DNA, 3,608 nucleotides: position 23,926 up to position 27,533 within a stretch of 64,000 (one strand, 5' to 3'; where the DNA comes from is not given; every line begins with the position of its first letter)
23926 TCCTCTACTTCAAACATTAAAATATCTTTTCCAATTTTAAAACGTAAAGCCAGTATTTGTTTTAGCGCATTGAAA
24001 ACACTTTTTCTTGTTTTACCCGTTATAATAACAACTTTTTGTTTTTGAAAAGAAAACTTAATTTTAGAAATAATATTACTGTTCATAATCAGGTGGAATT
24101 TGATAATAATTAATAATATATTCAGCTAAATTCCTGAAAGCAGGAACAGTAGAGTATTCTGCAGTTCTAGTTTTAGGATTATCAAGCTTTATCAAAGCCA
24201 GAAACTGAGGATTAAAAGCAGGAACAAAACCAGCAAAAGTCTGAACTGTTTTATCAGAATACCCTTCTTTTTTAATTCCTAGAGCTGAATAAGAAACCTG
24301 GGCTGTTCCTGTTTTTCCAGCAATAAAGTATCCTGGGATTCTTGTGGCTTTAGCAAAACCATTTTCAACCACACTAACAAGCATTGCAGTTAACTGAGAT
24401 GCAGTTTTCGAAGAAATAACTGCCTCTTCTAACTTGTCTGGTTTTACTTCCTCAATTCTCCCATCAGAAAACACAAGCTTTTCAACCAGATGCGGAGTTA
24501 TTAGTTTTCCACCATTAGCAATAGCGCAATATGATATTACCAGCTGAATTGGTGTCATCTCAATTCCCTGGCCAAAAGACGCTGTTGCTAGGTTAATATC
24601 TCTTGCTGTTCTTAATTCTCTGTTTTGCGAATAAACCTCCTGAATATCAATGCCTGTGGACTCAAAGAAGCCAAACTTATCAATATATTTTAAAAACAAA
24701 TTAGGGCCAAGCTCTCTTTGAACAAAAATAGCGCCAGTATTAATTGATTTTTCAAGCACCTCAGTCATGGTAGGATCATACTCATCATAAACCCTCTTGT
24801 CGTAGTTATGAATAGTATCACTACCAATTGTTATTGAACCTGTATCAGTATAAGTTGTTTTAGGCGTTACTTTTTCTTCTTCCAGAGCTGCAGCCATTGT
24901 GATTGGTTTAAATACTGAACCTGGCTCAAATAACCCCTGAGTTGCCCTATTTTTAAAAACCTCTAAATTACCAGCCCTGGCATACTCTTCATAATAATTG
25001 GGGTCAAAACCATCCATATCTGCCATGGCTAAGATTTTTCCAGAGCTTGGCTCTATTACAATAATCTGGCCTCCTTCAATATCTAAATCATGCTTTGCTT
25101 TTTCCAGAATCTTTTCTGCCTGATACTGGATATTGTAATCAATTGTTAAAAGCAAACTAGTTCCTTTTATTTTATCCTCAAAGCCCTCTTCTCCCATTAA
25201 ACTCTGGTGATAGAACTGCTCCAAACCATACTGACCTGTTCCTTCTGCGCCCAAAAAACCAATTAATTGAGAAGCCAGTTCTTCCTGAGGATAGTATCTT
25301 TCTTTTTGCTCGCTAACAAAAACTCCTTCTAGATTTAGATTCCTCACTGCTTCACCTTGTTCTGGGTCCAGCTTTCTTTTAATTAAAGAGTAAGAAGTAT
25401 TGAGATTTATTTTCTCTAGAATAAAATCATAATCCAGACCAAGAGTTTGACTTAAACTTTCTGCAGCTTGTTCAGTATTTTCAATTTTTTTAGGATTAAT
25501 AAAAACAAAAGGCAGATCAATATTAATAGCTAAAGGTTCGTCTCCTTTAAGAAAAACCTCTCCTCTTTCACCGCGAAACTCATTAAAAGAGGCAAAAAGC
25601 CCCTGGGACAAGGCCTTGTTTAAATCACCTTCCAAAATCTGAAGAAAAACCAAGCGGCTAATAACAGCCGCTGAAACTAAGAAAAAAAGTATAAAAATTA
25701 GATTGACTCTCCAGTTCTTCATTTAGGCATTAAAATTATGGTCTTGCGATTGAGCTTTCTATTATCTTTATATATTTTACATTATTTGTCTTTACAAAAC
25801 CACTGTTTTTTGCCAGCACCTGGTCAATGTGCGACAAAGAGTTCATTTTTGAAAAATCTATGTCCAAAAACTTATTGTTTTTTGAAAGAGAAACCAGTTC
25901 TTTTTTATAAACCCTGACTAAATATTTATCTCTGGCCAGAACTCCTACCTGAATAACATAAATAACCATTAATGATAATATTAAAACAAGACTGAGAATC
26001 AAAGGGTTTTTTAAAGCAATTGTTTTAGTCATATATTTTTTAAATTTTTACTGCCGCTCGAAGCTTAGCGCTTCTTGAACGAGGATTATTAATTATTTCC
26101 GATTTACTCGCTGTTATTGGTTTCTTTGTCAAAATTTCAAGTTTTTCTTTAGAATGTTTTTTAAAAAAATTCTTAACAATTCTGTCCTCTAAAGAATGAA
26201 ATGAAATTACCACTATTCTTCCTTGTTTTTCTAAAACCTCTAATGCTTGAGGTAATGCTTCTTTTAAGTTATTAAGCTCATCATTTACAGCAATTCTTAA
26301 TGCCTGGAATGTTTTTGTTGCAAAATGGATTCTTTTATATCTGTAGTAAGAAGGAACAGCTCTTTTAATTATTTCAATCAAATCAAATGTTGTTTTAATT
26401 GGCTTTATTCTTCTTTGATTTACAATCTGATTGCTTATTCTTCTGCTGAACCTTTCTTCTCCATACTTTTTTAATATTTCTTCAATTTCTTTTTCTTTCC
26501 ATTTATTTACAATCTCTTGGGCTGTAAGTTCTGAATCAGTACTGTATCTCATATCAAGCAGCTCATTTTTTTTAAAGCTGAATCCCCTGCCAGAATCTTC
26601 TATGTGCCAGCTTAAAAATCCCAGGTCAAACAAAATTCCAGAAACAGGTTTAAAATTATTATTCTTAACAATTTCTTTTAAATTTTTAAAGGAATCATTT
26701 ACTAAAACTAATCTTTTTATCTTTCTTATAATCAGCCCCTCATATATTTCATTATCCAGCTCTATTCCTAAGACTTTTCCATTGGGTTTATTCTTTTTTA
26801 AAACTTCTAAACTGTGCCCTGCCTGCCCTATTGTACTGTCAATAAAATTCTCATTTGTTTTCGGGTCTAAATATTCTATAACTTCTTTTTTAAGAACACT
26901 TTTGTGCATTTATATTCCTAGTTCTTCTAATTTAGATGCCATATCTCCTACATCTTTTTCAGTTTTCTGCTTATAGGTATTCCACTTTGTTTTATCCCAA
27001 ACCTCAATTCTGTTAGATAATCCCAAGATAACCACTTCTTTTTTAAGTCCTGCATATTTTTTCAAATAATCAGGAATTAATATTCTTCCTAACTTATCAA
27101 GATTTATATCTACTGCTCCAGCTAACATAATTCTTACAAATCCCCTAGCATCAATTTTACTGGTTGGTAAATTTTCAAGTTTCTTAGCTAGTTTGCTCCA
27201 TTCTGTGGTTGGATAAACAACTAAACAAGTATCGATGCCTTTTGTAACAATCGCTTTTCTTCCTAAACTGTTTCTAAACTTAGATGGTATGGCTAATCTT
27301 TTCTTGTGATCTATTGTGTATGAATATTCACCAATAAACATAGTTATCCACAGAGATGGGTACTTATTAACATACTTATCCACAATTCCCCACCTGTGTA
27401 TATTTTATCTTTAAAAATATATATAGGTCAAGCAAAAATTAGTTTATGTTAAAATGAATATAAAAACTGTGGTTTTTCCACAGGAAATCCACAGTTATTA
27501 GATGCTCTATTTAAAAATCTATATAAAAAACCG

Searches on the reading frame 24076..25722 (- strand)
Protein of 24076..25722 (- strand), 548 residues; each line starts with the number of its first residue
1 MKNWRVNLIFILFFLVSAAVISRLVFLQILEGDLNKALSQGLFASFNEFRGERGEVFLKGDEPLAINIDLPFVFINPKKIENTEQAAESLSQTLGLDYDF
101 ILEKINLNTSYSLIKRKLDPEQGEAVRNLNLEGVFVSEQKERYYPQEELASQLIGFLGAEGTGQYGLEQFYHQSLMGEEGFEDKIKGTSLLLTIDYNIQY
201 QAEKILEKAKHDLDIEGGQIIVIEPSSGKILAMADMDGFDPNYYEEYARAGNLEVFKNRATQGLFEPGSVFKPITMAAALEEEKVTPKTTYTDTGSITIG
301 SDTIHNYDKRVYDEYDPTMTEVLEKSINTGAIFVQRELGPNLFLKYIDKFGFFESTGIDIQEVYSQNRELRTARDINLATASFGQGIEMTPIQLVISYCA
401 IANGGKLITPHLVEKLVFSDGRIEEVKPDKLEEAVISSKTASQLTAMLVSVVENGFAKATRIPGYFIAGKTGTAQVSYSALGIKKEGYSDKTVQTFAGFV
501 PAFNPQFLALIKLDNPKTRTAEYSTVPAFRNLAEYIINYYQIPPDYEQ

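Call 44: search_protein_families(library=pfam, proteins=[window:24076-25722:-], max_evalue=0.0001)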
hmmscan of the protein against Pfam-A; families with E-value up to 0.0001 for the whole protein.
window:24076-25722:- (548 aa): 2 families
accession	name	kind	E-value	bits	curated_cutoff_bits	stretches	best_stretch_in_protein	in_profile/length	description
PF00905.27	Transpeptidase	-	2.4e-65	221.1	22.1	1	220-532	3-297/299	Penicillin binding protein transpeptidase domain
PF03717.20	PBP_dimer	-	9.5e-11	42.9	24.4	1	51-182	4-165/180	Penicillin-binding Protein dimerisation domain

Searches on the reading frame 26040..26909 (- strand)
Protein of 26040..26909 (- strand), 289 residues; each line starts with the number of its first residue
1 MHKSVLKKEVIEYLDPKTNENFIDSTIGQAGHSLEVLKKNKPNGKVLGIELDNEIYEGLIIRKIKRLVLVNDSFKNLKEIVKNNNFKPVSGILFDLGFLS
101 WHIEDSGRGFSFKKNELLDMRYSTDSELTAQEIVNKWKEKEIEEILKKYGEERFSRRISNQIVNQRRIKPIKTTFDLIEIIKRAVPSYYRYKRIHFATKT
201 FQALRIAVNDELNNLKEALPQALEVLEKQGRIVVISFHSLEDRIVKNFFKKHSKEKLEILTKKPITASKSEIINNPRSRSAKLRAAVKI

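Call 44: search_protein_families(library=pfam, proteins=[window:26040-26909:-], max_evalue=0.0001)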
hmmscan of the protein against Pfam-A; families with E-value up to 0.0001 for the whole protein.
window:26040-26909:- (289 aa): 2 families
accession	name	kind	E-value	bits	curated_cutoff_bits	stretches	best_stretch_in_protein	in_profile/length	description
PF01795.25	Methyltransf_5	-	2.6e-102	342.9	27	1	2-288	4-308/309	MraW methylase family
PF06962.18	rRNA_methylase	-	4e-05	24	22.7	0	65-99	25-55/137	Putative rRNA methylase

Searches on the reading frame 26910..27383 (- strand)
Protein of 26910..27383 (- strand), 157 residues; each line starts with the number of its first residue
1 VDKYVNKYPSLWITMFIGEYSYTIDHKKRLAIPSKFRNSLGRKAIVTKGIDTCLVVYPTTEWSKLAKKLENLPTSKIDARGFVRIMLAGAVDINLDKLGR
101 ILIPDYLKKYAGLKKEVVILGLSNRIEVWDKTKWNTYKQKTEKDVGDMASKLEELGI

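Call 44: search_protein_families(library=pfam, proteins=[window:26910-27383:-], max_evalue=0.0001)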
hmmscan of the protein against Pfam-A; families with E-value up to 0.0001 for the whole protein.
window:26910-27383:- (157 aa): 1 family
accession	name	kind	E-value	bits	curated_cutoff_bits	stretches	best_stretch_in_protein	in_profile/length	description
PF02381.23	MraZ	-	1.4e-38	131.1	23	2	86-143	1-59/72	MraZ protein, putative antitoxin-like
